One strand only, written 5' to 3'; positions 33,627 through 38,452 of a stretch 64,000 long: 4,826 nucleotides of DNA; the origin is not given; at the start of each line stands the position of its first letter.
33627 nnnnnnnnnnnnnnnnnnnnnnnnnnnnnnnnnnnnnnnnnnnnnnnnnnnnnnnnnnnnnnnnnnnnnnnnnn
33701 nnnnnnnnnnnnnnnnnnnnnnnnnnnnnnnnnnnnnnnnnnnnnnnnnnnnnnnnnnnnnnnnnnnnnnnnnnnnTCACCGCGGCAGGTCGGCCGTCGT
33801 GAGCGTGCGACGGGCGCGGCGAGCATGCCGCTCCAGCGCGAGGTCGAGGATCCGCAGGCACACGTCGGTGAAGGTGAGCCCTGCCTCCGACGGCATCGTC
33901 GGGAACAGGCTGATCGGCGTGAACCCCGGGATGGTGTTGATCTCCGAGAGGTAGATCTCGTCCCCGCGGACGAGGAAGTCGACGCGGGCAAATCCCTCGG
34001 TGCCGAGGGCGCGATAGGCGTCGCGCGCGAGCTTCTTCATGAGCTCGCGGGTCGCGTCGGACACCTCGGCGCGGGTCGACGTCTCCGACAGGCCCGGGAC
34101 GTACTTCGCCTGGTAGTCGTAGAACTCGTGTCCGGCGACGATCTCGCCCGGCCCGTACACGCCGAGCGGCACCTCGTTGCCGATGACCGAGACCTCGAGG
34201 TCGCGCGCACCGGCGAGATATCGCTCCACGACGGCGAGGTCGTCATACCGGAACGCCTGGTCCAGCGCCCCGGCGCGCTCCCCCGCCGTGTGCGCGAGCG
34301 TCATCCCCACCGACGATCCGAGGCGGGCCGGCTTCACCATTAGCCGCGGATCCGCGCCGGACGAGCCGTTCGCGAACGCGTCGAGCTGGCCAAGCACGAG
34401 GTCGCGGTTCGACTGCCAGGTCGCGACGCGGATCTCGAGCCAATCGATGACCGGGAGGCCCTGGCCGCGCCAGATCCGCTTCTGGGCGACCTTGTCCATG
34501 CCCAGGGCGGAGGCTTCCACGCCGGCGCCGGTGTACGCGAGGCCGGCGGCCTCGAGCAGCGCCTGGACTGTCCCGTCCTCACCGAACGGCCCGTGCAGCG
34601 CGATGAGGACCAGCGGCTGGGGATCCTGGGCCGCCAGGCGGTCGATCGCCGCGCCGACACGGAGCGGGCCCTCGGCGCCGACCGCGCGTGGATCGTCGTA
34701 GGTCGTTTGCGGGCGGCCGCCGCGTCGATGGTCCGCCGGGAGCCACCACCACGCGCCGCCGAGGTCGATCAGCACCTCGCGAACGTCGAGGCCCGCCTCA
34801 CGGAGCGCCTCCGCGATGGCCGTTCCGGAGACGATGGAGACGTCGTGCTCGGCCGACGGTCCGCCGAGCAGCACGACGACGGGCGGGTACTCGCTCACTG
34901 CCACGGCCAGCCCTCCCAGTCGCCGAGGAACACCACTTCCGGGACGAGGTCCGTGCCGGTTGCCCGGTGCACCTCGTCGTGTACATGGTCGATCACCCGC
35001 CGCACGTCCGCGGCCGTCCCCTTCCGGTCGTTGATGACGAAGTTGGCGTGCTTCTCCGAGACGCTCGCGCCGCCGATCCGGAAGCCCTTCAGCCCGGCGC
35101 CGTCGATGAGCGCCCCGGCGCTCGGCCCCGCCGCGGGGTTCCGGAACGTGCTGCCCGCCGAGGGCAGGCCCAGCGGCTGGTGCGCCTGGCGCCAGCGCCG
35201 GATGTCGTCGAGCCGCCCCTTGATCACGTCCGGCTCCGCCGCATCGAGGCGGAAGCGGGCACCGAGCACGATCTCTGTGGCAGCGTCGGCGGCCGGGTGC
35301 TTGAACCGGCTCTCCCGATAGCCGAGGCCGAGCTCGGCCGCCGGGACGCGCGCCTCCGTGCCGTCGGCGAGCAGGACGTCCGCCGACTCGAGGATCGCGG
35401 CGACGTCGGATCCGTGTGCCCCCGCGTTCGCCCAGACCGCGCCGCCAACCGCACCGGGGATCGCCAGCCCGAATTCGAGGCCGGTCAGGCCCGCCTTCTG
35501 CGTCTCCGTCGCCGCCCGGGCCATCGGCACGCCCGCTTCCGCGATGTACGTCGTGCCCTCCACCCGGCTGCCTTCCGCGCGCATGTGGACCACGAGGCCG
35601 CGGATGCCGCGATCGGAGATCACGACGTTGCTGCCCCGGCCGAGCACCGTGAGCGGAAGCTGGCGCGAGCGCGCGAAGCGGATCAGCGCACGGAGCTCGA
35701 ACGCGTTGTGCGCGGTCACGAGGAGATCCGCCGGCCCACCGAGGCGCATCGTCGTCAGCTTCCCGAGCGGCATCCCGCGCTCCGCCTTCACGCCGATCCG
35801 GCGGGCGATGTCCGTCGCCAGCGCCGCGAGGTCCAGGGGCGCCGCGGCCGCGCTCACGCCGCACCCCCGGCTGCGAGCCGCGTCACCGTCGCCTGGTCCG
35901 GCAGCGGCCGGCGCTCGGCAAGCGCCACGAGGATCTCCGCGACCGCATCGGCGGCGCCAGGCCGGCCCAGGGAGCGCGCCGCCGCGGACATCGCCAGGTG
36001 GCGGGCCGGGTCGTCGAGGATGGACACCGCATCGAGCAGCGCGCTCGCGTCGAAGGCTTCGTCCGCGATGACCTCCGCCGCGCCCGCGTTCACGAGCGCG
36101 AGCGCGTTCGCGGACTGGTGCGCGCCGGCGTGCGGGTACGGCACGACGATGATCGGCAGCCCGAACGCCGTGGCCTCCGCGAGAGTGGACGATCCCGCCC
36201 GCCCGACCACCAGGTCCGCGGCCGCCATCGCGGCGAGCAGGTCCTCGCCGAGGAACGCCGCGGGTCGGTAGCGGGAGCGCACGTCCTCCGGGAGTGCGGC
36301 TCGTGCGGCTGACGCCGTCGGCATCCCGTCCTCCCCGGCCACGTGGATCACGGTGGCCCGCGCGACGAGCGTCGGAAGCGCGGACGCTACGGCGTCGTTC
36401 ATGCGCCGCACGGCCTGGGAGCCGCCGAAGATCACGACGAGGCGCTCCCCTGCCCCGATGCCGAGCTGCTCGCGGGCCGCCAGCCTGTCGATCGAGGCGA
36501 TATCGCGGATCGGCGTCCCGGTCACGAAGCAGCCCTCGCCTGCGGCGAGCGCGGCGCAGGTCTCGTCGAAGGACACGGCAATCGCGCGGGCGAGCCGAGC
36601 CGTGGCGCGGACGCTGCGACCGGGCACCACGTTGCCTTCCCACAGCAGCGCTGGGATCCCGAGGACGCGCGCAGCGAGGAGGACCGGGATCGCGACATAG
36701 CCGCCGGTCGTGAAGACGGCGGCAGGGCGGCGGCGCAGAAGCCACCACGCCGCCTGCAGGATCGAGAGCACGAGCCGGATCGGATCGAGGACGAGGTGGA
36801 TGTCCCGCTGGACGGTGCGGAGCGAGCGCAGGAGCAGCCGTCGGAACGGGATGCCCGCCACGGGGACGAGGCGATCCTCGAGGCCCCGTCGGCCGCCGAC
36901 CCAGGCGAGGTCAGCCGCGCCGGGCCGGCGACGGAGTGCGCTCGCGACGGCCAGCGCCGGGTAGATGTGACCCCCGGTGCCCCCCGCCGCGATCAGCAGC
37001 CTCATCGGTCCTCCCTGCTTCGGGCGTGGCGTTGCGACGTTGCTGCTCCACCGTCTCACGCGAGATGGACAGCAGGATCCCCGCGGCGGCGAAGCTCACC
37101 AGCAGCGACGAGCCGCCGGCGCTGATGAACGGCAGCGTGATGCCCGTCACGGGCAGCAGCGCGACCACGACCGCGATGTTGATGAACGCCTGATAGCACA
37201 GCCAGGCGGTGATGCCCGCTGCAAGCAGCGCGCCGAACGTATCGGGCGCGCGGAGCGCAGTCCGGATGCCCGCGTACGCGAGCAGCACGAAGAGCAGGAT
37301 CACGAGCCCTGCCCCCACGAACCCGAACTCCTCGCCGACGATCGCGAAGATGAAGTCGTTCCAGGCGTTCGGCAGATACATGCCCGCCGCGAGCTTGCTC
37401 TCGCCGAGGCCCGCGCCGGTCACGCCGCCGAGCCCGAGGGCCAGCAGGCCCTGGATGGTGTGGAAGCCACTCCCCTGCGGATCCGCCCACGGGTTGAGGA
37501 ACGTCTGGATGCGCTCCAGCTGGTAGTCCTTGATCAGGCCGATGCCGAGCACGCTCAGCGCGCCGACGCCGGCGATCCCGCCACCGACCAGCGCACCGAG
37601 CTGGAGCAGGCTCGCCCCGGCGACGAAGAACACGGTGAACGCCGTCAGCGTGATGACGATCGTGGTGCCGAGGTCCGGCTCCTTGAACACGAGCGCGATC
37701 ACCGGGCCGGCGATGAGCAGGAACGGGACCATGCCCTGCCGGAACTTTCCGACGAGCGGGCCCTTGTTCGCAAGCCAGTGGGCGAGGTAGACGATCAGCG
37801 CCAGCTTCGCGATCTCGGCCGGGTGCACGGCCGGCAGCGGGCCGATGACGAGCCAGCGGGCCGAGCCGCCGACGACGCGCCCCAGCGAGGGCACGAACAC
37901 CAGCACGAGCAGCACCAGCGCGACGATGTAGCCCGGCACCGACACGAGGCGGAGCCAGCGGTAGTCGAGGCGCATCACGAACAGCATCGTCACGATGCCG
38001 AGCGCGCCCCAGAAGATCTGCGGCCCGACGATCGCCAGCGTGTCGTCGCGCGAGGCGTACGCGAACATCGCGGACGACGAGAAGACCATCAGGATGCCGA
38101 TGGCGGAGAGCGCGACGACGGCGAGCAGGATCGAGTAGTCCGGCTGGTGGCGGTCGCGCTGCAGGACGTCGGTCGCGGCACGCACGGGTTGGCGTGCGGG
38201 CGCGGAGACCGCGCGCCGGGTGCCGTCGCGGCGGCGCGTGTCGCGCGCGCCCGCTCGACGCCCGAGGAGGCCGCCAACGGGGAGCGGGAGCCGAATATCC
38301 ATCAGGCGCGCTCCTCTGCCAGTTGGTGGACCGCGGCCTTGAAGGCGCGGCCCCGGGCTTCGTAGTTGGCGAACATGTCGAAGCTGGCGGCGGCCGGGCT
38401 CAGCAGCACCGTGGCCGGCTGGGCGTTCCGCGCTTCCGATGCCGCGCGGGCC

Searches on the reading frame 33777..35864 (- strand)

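Call 35: search_protein_families(library=pfam, max_evalue=0.001, proteins=[window:33777-35864:-])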
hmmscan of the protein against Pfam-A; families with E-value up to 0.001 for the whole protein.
window:33777-35864:- (695 aa): 2 families
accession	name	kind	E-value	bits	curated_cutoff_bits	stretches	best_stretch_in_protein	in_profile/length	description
PF07478.18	Dala_Dala_lig_C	-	5.7e-49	166.8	24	1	464-673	1-203/204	D-ala D-ala ligase C-terminus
PF01820.27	Dala_Dala_lig_N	-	1.8e-22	80.5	34.6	1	329-447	2-121/121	D-ala D-ala ligase N-terminus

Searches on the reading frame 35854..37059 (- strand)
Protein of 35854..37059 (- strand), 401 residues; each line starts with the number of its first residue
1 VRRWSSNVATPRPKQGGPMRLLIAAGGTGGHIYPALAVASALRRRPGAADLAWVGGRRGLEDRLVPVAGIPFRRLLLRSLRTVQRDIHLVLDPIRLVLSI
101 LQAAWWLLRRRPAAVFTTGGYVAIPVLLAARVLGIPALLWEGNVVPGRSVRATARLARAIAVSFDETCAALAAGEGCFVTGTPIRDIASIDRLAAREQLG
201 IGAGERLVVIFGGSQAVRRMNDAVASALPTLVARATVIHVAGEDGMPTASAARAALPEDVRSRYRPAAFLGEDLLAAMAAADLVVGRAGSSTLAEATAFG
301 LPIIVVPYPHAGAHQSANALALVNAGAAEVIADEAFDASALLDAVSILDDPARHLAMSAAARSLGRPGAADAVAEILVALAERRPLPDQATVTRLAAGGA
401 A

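Call 35: search_protein_families(library=pfam, max_evalue=0.001, proteins=[window:35854-37059:-])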
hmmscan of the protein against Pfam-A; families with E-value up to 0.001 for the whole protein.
window:35854-37059:- (401 aa): 4 families
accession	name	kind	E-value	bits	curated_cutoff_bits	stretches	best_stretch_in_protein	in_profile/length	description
PF04101.22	Glyco_tran_28_C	-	7.9e-27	94.8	22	1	208-363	2-156/166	Glycosyltransferase family 28 C-terminal domain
PF03033.26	Glyco_transf_28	-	4.4e-24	85.6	26.2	1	22-161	2-138/139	Glycosyltransferase family 28 N-terminal domain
PF06722.18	EryCIII-like_C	-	0.00025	21.5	31.7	1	254-379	27-144/145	Erythromycin biosynthesis protein CIII-like, C-terminal domain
PF13692.12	Glyco_trans_1_4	-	0.00032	21.4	27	1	211-334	6-135/142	Glycosyl transferases group 1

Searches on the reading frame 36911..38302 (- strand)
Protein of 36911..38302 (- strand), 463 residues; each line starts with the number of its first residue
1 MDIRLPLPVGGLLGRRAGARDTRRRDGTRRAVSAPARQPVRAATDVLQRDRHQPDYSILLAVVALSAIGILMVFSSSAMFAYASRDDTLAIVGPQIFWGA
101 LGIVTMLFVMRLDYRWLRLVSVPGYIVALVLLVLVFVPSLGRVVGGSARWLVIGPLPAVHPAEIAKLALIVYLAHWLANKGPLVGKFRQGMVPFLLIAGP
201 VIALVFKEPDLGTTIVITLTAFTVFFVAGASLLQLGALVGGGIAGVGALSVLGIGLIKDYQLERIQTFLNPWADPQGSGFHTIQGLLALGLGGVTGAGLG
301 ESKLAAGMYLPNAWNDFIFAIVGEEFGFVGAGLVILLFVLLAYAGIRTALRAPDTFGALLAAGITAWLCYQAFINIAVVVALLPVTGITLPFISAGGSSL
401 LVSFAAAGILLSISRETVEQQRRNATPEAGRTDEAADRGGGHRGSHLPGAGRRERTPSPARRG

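Call 35: search_protein_families(library=pfam, max_evalue=0.001, proteins=[window:36911-38302:-])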
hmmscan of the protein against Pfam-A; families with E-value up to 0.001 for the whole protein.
window:36911-38302:- (463 aa): 1 family
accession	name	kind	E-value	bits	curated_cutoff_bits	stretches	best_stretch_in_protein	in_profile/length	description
PF01098.24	FTSW_RODA_SPOVE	-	1.3e-95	320.9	26.4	1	59-417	4-354/356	Cell cycle protein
